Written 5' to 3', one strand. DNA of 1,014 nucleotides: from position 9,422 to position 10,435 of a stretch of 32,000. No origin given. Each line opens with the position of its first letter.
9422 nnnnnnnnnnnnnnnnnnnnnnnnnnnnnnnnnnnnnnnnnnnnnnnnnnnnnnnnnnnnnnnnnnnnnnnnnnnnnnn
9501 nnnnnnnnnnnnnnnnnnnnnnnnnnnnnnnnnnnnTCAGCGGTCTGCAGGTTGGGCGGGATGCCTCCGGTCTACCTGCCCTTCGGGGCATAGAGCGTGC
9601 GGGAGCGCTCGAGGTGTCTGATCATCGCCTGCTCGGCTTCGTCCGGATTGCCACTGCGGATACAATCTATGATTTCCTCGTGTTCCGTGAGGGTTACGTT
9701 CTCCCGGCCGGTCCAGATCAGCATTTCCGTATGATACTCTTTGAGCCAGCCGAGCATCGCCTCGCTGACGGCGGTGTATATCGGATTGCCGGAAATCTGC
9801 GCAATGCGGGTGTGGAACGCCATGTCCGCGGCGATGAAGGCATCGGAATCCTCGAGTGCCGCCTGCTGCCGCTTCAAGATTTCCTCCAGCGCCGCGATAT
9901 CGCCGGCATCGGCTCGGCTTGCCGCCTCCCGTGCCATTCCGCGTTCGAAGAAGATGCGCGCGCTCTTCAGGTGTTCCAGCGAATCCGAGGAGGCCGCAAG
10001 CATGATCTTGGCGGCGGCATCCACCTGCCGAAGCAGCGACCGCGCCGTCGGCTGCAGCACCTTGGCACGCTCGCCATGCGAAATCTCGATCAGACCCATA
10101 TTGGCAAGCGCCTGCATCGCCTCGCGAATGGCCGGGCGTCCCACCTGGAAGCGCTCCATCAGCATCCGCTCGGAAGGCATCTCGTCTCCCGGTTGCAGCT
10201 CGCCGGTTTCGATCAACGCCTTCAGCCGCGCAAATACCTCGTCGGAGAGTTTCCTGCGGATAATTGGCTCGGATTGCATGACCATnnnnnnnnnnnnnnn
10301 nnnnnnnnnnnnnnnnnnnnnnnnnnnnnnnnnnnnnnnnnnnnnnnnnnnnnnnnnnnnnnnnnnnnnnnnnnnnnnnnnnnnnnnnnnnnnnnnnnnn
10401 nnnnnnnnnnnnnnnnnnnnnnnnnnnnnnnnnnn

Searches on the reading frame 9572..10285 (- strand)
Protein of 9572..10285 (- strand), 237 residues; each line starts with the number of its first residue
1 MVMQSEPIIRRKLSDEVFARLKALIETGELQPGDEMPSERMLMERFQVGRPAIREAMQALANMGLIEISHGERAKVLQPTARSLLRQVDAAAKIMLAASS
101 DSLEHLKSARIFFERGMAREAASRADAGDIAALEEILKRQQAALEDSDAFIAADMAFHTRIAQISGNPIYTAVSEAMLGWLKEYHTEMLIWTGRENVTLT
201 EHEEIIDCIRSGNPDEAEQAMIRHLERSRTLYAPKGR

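Call 3: search_protein_families(library=pfam, proteins=[window:9572-10285:-], max_evalue=0.01)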
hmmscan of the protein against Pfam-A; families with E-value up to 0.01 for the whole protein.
window:9572-10285:- (237 aa): 4 families
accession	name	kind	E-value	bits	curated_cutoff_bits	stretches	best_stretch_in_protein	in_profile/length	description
PF07729.17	FCD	-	1.4e-26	93.7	24.3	1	109-226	5-124/125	FCD domain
PF00392.27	GntR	-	6.1e-18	64.7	27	1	13-76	1-64/64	Bacterial regulatory proteins, gntR family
PF07840.17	FadR_C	-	0.00093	19.6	23.6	1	103-221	27-141/164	FadR C-terminal domain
PF10414.14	CysG_dimeriser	-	0.0041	17.3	23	0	110-139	27-56/58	Sirohaem synthase dimerisation region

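Call 4: search_protein_families(library=ncbifam, proteins=[window:9572-10285:-], max_evalue=0.01)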
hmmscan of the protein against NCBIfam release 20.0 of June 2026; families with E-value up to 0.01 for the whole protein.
window:9572-10285:- (237 aa): 25 families
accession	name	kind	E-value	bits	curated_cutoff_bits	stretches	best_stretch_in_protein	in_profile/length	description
NF003011.0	PRK03837.1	subfamily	1.4e-108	362.1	260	1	3-235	4-236/241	transcriptional regulator NanR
NF007741.0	PRK10421.1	equivalog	4.1e-26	91.9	311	1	9-227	4-228/262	transcriptional regulator LldR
NF007001.0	PRK09464.1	equivalog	6.4e-20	71.8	330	1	4-225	2-225/254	pyruvate dehydrogenase complex transcriptional repressor PdhR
NF008571.0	PRK11523.1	equivalog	5.3e-18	65.4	396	1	10-230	6-223/258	transcriptional regulator ExuR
NF003444.0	PRK04984.1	equivalog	5.3e-17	62.1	189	1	28-232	23-223/239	fatty acid metabolism transcriptional regulator FadR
TIGR03338.1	phnR_burk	equivalog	1.3e-16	60.9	271.5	2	110-229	89-210/212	phosphonate utilization associated transcriptional regulator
NF007442.0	PRK09990.1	equivalog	4.3e-16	59.1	301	1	10-175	8-178/256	transcriptional regulator GlcC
TIGR02812.1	fadR_gamma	equivalog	1.8e-15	57.3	249.2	1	27-232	21-222/235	fatty acid metabolism transcriptional regulator FadR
NF007588.0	PRK10225.1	equivalog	2.9e-13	49.7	442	1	13-227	10-226/257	Uxu operon transcriptional regulator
TIGR02404.1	trehalos_R_Bsub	equivalog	5.7e-11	42.5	211.95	1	16-79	4-67/233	trehalose operon repressor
TIGR02018.2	his_ut_repres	equivalog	5.9e-11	42.2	220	1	17-92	4-79/226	histidine utilization transcriptional repressor HutC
TIGR02325.1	C_P_lyase_phnF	equivalog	1.4e-10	41.1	156.8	1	16-86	12-82/238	phosphonate metabolism transcriptional regulator PhnF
NF052281.1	rhizopine_MocR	equivalog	5.2e-10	38.6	650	1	12-97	18-102/479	rhizopine catabolism transcriptional regulator MocR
NF052282.1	PLP_TF_PdxR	equivalog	2.1e-09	37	320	1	13-125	2-109/448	MocR-like pyridoxine biosynthesis transcription factor PdxR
TIGR03337.1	phnR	equivalog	4.2e-08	33.2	296.75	1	19-66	8-55/231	phosphonate utilization transcriptional regulator PhnR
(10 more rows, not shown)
